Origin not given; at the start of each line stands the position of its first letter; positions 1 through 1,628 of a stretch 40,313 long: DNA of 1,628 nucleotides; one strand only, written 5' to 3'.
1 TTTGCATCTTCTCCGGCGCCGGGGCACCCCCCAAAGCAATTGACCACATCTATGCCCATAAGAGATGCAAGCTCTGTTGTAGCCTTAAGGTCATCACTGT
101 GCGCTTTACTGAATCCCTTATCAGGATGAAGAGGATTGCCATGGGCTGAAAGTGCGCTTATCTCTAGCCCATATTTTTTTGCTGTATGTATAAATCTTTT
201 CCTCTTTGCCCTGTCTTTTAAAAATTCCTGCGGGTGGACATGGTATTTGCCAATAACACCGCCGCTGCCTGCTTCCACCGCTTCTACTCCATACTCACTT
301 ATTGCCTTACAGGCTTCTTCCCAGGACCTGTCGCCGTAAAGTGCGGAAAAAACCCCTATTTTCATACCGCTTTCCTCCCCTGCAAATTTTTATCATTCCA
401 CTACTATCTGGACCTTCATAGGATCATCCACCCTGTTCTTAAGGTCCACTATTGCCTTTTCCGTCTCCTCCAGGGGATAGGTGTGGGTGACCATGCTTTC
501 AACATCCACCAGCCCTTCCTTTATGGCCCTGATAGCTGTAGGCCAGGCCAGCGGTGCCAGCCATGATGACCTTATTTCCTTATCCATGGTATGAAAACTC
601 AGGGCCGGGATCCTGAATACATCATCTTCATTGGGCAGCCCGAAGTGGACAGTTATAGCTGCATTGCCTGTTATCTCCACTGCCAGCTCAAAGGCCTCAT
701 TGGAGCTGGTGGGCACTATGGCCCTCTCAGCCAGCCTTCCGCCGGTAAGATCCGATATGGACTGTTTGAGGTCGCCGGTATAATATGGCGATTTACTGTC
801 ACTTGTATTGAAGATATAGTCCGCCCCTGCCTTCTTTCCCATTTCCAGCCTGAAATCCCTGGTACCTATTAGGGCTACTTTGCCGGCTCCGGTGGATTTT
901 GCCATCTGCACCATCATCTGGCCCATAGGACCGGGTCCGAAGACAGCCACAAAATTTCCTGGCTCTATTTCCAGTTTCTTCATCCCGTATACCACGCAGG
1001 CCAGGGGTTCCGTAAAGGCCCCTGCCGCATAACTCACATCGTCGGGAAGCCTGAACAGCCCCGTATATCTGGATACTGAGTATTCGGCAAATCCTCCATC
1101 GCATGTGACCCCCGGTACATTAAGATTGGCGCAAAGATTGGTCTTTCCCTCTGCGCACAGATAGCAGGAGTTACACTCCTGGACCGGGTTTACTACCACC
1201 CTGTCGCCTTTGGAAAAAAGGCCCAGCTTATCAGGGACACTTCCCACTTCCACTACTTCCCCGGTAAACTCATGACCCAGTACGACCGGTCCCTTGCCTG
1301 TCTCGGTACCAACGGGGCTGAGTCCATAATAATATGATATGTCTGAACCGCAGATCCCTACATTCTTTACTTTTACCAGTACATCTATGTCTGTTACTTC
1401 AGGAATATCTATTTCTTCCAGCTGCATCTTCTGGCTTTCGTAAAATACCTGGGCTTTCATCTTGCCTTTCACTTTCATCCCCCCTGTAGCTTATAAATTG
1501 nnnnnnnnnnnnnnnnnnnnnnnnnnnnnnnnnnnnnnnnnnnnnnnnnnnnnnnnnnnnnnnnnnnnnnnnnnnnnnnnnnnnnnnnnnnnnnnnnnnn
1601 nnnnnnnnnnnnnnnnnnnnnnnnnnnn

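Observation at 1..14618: Redox-heavy sugar locus: four xylose-isomerase-like TIM barrels, three unrelated oxidoreductases and a cupin around an ABC importer, with no glycosidase, kinase, aldolase or regulator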

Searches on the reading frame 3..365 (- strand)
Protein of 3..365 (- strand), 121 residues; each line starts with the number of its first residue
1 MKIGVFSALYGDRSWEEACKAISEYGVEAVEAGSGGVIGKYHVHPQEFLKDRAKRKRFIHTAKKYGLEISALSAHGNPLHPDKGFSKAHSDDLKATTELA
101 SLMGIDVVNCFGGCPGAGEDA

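Call 6: search_protein_families(library=pfam, proteins=[window:3-365:-])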
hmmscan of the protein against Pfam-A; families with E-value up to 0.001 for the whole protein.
window:3-365:- (121 aa): 1 family
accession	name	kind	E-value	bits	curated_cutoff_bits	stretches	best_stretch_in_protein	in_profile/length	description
PF01261.30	AP_endonuc_2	-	8.2e-08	32.7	31.1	1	20-114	2-91/249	Xylose isomerase-like TIM barrel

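Call 7: search_protein_families(library=ncbifam, proteins=[window:3-365:-], max_evalue=0.01)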
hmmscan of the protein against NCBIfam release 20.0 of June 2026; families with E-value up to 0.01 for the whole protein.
window:3-365:- (121 aa): 0 families

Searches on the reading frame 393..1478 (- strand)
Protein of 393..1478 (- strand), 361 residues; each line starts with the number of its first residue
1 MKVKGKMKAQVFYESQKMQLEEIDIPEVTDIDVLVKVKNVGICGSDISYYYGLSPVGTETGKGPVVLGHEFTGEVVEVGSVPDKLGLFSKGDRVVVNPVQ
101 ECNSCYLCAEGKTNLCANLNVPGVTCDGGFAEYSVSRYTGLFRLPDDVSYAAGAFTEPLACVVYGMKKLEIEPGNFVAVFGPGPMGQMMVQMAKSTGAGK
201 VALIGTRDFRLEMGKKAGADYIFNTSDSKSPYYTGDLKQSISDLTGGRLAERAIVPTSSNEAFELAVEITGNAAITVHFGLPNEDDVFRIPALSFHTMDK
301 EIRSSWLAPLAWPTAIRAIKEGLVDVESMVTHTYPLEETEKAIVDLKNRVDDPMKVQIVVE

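Call 6: search_protein_families(library=pfam, proteins=[window:393-1478:-])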
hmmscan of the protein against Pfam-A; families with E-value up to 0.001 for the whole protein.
window:393-1478:- (361 aa): 2 families
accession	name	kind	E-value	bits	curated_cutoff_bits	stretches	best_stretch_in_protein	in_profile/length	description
PF08240.17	ADH_N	-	3.5e-27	95.1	23.5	1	32-146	4-104/104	Alcohol dehydrogenase GroES-like domain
PF00107.32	ADH_zinc_N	-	1.7e-16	60.7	31.8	1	184-320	1-128/129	Zinc-binding dehydrogenase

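Call 7: search_protein_families(library=ncbifam, proteins=[window:393-1478:-], max_evalue=0.01)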
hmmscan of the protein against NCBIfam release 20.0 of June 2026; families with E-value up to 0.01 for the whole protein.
window:393-1478:- (361 aa): 23 families
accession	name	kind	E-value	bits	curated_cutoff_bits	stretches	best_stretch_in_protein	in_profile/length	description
NF041097.1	keto_inos_dh_IolM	equivalog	6.4e-57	193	450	1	6-354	28-385/389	scyllo-inosose 3-dehydrogenase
TIGR00692.1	tdh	equivalog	1.3e-46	159.2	458.35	1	18-343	11-325/340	L-threonine 3-dehydrogenase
NF007489.0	PRK10083.1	equivalog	1.7e-46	158.8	376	1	7-344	1-321/339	Zn-dependent oxidoreductase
NF003808.0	PRK05396.1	equivalog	2.6e-43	148.2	380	1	16-344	11-326/341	L-threonine 3-dehydrogenase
NF007642.0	PRK10309.1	equivalog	7.5e-39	133.9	550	1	7-358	1-342/347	galactitol-1-phosphate 5-dehydrogenase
NF007375.0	PRK09880.1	equivalog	2.5e-37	128.4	469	1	7-359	5-342/344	L-idonate 5-dehydrogenase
TIGR03201.1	dearomat_had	equivalog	4.4e-35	121.4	338.65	1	16-342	9-332/349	6-hydroxycyclohex-1-ene-1-carbonyl-CoA dehydrogenase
NF006940.0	PRK09422.1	equivalog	6.3e-34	117.4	344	1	7-295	1-275/338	alcohol dehydrogenase AdhP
TIGR03989.1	Rxyl_3153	subfamily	9e-34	117.3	440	2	123-348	134-360/370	NDMA-dependent alcohol dehydrogenase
NF010344.0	PRK13771.1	subfamily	6.8e-30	104.2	349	1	7-226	1-214/334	putative alcohol dehydrogenase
TIGR03451.1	mycoS_dep_FDH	equivalog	4.7e-28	98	512.9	2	169-347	172-347/358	S-(hydroxymethyl)mycothiol dehydrogenase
NF041172.1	AcrlCoa_red_Thmprot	equivalog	4.5e-26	91.6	500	1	7-208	1-197/334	acryloyl-CoA reductase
TIGR02818.1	adh_III_F_hyde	equivalog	1.5e-25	90.1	543.95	2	6-119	1-108/368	S-(hydroxymethyl)glutathione dehydrogenase/class III alcohol dehydrogenase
NF047908.1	AldhRedAhr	equivalog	1.4e-24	86.6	470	1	14-229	12-221/335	NADPH-dependent aldehyde reductase Ahr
TIGR02822.1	adh_fam_2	subfamily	4e-21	75.4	283.5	1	15-208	12-198/329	zinc-binding alcohol dehydrogenase family protein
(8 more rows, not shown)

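Call 10: find_encoding_contigs(protein=window:393-1478:-, flank=10000, max_places=6)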
Protein window:393-1478:- (361 aa): 11 contigs read that carry it; 5 places shown.
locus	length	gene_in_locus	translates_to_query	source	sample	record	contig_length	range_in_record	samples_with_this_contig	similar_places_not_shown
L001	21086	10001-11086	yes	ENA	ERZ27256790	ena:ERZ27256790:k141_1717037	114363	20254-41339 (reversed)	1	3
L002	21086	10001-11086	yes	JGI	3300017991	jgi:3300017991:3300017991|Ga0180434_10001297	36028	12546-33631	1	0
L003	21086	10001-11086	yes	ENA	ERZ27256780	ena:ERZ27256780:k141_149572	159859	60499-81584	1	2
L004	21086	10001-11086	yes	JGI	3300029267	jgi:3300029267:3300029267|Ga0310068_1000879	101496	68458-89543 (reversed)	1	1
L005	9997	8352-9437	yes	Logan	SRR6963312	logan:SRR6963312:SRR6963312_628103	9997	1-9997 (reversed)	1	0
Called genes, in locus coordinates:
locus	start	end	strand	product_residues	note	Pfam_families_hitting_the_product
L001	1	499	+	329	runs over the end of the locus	PF01261:AP_endonuc_2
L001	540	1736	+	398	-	PF01408:GFO_IDH_MocA, PF02894:GFO_IDH_MocA_C, PF22725:GFO_IDH_MocA_C3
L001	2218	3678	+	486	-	PF01547:SBP_bac_1, PF13416:SBP_bac_8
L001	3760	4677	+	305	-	PF00528:BPD_transp_1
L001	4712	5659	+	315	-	PF00528:BPD_transp_1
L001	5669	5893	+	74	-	-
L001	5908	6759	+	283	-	PF01261:AP_endonuc_2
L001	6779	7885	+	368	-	PF00005:ABC_tran, PF17912:OB_MalK, PF08402:TOBE_2 (weak)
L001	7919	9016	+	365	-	PF00005:ABC_tran, PF17912:OB_MalK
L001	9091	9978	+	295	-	PF01261:AP_endonuc_2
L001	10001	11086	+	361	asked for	PF08240:ADH_N, PF00107:ADH_zinc_N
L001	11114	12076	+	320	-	PF01261:AP_endonuc_2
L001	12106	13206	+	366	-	PF01261:AP_endonuc_2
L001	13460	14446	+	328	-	PF00294:PfkB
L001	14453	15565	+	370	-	PF01408:GFO_IDH_MocA, PF21252:Glyco_hydro_109_C (weak)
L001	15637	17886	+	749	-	PF00664:ABC_membrane, PF00005:ABC_tran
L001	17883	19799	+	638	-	PF00664:ABC_membrane, PF00005:ABC_tran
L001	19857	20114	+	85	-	PF19891:DUF6364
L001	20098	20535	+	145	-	PF01850:PIN, PF13470:PIN_3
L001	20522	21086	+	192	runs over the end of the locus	PF14512:TM1586_NiRdase (faint), PF00881:Nitroreductase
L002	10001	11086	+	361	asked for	PF08240:ADH_N, PF00107:ADH_zinc_N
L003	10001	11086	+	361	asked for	PF08240:ADH_N, PF00107:ADH_zinc_N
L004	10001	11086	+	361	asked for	PF08240:ADH_N, PF00107:ADH_zinc_N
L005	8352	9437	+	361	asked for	PF08240:ADH_N, PF00107:ADH_zinc_N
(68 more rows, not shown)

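Call 13: search_protein_families(library=ncbifam, proteins=[L001:11114-12076:+, L001:12106-13206:+, L001:13460-14446:+, L001:14453-15565:+, L001:5669-5893:+], max_evalue=0.01)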
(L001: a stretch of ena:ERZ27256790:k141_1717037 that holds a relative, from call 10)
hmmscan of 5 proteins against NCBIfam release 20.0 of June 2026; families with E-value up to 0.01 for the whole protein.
L001:11114-12076:+ (320 aa): 1 family
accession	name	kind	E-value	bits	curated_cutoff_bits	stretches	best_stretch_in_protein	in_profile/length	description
TIGR04379.1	myo_inos_iolE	equivalog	2e-11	44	290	1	147-290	131-270/290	myo-inosose-2 dehydratase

L001:12106-13206:+ (366 aa): 3 families
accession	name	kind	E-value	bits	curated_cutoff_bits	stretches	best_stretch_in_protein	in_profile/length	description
TIGR02631.1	xylA_Arthro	equivalog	6.2e-17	61.7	447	1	93-315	79-291/382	xylose isomerase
TIGR02635.1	RhaI_grampos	equivalog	1.8e-10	40.3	531.35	1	26-286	10-255/378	L-rhamnose isomerase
NF040884.1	acetylneur_anom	equivalog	0.0049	16.8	160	1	61-110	79-128/155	N-acetylneuraminate anomerase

L001:13460-14446:+ (328 aa): 23 families
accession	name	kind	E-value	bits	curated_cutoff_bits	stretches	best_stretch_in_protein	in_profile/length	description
NF006957.1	PRK09434.1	equivalog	1.5e-71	241.4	450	1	26-311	20-301/302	fructokinase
TIGR04382.1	myo_inos_iolC_N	equivalog_domain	3.5e-65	220.3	300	1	1-316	2-309/309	5-dehydro-2-deoxygluconokinase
NF040938.1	KDG_KDGal_kin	equivalog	7.8e-40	136.9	400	1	3-316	1-303/305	bifunctional 2-dehydro-3-deoxygluconokinase/2-dehydro-3-deoxygalactonokinase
NF047869.1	myo_kin_aldol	exception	1.1e-38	133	600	1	1-321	7-336/586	bifunctional 5-dehydro-2-deoxygluconokinase/5-dehydro-2-deoxyphosphogluconate aldolase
NF049991.1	TagKinase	equivalog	1.8e-35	122.3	420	1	3-320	10-319/321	tagatose kinase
TIGR02152.1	D_ribokin_bact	equivalog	2.1e-35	122.5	299.65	1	25-313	27-297/298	ribokinase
NF008353.0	PRK11142.1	equivalog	6.4e-28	98.1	341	1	27-319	33-306/307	ribokinase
NF053626.1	RibKinHalex1628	equivalog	2.4e-27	96.2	330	1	11-316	18-291/293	ATP-dependent ribose-1-phosphate kinase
NF041332.1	KDG_KDGal_kin_Halo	equivalog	9.9e-27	94.2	440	1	2-318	3-312/320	bifunctional 2-dehydro-3-deoxygluconokinase/2-dehydro-3-deoxygalactonokinase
NF041633.1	trifunc_aldol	exception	1.1e-22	80.3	700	2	2-210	243-455/580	KHG/KDPG aldolase/sugar kinase fusion protein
NF007321.0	PRK09813.1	equivalog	1.2e-19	70.8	247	1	29-269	20-236/261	fructoselysine 6-kinase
NF052444.1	DhDoxglucKinKdgK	equivalog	5.6e-18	65.4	400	1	33-267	25-269/303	2-dehydro-3-deoxygluconokinase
TIGR03168.1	1-PFK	subfamily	3.9e-16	58.8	216.4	1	25-302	27-287/305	hexose kinase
TIGR02198.1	rfaE_dom_I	equivalog_domain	1.7e-14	53.7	345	2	24-89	39-103/315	D-glycero-beta-D-manno-heptose-7-phosphate kinase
TIGR03828.1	pfkB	equivalog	2.2e-13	49.9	292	1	204-301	198-286/305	1-phosphofructokinase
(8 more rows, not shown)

L001:14453-15565:+ (370 aa): 9 families
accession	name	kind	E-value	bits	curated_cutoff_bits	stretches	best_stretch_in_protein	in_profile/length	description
NF052479.1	LevoglcsnDh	equivalog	2.8e-18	65.7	650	1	32-158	40-166/386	levoglucosan dehydrogenase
TIGR04380.1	myo_inos_iolG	equivalog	8.7e-18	64.3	355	1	4-151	1-150/330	inositol 2-dehydrogenase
NF040723.1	UDP-GlcNAcDh_Arch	equivalog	2e-17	63.7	450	1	5-147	1-142/302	UDP-N-acetylglucosamine 3-dehydrogenase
NF008607.0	PRK11579.1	subfamily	5.8e-12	45.3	330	1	1-154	1-152/346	oxidoreductase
NF052679.1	InsChiInosDhIolG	equivalog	1.5e-11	44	540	1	5-154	3-156/343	bifunctional inositol 2-dehydrogenase/D-chiro-inositol 1-dehydrogenase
NF058561.1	BT_2158_fam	equivalog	2.6e-07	29.6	750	1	6-146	35-177/487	glycoside 3-dehydrogenase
NF041392.1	XylDh_Gfo6_Halo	equivalog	2.7e-07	29.7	350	1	3-157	15-174/350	D-xylose 1-dehydrogenase Gfo6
NF058563.1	BT_2159_fam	equivalog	3e-06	26.5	650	1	5-155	1-152/350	disaccharide 3-dehydrogenase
NF007574.0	PRK10206.1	equivalog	0.0086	15.2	352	0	32-149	33-149/345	oxidoreductase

L001:5669-5893:+ (74 aa): 0 families

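Call 19: search_solved_structures(query=L001:11114-12073:+, max_evalue=0.01)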
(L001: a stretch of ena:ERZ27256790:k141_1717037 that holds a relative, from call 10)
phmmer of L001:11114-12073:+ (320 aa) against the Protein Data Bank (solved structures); distinct sequences matched with E-value up to 0.01: 3.
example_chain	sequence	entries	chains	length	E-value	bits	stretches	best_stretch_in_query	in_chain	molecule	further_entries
2zds_A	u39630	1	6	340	2.9e-16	63.1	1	145-307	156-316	Putative DNA-binding protein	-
8ro4_A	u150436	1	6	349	1.7e-07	34.2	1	128-307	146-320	2-hydroxy-3-keto-glucal hydratase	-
3wqo_A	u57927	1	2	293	0.00068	22.4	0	152-227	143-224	Uncharacterized protein MJ1311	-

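Call 20: search_solved_structures(query=L001:12106-13203:+, max_evalue=0.01)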
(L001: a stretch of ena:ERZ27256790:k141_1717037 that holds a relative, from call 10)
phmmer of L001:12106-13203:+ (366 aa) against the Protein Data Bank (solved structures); distinct sequences matched with E-value up to 0.01: 40.
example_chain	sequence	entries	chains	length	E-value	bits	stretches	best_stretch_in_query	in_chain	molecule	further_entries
3ktc_A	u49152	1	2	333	4.5e-15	58.8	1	30-329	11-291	Xylose isomerase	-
1bxb_A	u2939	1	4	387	7.5e-13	51.5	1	81-308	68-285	XYLOSE ISOMERASE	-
1clk_A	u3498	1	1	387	4.8e-12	48.9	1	28-315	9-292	XYLOSE ISOMERASE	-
1qt1_A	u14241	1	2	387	9.4e-12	47.9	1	28-315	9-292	PROTEIN (XYLOSE ISOMERASE)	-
6n98_A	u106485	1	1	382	5.3e-11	45.4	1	43-319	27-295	Xylose isomerase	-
6n99_A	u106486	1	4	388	8e-11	44.8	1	87-315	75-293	Xylose isomerase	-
1dxi_A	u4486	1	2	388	1.2e-10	44.2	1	31-315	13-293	D-XYLOSE ISOMERASE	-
8yud_A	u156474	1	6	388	1.4e-10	44.1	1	103-314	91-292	Xylose isomerase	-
1gw9_A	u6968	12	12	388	1.5e-10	43.9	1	85-314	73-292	XYLOSE ISOMERASE | D-XYLOSE ISOMERASE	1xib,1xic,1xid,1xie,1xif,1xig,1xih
3gnx_A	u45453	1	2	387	1.6e-10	43.8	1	81-314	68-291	Xylose isomerase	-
8wdg_A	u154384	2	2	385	1.7e-10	43.8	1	116-314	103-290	Xylose isomerase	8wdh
5avh_A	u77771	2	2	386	1.7e-10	43.8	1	86-314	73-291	Xylose isomerase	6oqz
1muw_A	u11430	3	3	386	1.7e-10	43.8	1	87-315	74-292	XYLOSE ISOMERASE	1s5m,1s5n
1mnz_A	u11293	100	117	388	1.7e-10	43.8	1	86-314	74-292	Xylose isomerase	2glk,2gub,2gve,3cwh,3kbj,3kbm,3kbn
1o1h_A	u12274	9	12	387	1.7e-10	43.7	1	86-314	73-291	Xylose isomerase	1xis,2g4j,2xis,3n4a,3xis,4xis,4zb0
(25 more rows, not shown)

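Call 31: search_solved_structures(query=window:396-1478:-, max_evalue=1e-20)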
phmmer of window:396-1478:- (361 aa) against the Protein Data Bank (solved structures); distinct sequences matched with E-value up to 1e-20: 44.
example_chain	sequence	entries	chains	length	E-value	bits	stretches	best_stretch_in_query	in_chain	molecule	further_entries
1e3j_A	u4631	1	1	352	6.6e-45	157.1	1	10-358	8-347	NADP(H)-DEPENDENT KETOSE REDUCTASE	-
3qe3_A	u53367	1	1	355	1.1e-38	136.7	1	16-344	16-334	Sorbitol dehydrogenase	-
4ilk_A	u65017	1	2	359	1e-36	130.2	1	7-343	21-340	Starvation sensing protein rspB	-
4oh1_A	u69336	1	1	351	6.4e-36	127.6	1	19-347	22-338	L-iditol 2-dehydrogenase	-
1pl6_A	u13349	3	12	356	1.2e-35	126.6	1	16-347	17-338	Sorbitol dehydrogenase | human sorbitol dehydrogenase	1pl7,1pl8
4ej6_A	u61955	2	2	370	1.5e-34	123.1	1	13-342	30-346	Putative zinc-binding dehydrogenase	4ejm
5vm2_A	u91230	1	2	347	7.4e-34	120.8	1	18-355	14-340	Alcohol dehydrogenase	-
2d8a_A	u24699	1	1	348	1.7e-33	119.6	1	18-335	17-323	Probable L-threonine 3-dehydrogenase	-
2dfv_A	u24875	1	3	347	1.8e-33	119.6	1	18-335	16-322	Probable L-threonine 3-dehydrogenase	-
2eer_A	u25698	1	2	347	3.2e-33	118.7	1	16-348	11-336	NAD-dependent alcohol dehydrogenase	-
4a2c_A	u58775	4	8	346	1.2e-31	113.5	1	19-349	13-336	GALACTITOL-1-PHOSPHATE 5-DEHYDROGENASE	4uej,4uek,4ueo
3gfb_A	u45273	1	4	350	3.5e-31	112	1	18-335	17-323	L-threonine 3-dehydrogenase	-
7y9p_A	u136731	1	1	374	3.7e-31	111.9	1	17-230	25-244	Xylitol dehydrogenase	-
6ie0_A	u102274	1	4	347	1.6e-30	109.8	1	7-275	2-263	(R,R)-butanediol dehydrogenase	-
3i4c_A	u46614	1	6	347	4.1e-30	108.5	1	16-231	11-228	NAD-dependent alcohol dehydrogenase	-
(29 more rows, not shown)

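Call 70: list_cluster_members(proteins=[window:396-1478:-, window:10983-11969:-, window:9746-10939:-, window:17304-18437:-, window:4723-5571:-])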
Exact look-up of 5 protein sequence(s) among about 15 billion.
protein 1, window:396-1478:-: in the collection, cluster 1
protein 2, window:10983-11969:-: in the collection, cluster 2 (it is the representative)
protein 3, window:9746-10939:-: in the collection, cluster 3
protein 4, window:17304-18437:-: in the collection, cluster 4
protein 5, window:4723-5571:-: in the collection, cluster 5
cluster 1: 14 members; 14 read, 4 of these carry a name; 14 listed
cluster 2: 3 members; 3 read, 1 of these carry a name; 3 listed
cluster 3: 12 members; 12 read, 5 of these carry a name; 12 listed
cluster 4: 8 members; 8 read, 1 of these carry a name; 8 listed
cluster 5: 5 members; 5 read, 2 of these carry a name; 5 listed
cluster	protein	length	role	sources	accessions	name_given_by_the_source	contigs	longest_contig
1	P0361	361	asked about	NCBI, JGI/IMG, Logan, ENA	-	-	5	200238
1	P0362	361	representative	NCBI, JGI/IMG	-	threonine dehydrogenase-like Zn-dependent dehydrogenase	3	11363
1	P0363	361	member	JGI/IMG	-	threonine dehydrogenase-like Zn-dependent dehydrogenase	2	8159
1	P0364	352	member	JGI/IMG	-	L-iditol 2-dehydrogenase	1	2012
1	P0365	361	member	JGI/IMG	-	threonine dehydrogenase-like Zn-dependent dehydrogenase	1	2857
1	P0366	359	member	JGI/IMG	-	-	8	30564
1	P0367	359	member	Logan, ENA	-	-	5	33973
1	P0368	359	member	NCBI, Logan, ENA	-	-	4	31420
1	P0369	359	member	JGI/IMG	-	-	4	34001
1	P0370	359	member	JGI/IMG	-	-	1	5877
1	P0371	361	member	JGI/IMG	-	-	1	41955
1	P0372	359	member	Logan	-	-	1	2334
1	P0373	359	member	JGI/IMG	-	-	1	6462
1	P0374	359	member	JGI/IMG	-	-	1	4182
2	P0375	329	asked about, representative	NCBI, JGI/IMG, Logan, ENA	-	-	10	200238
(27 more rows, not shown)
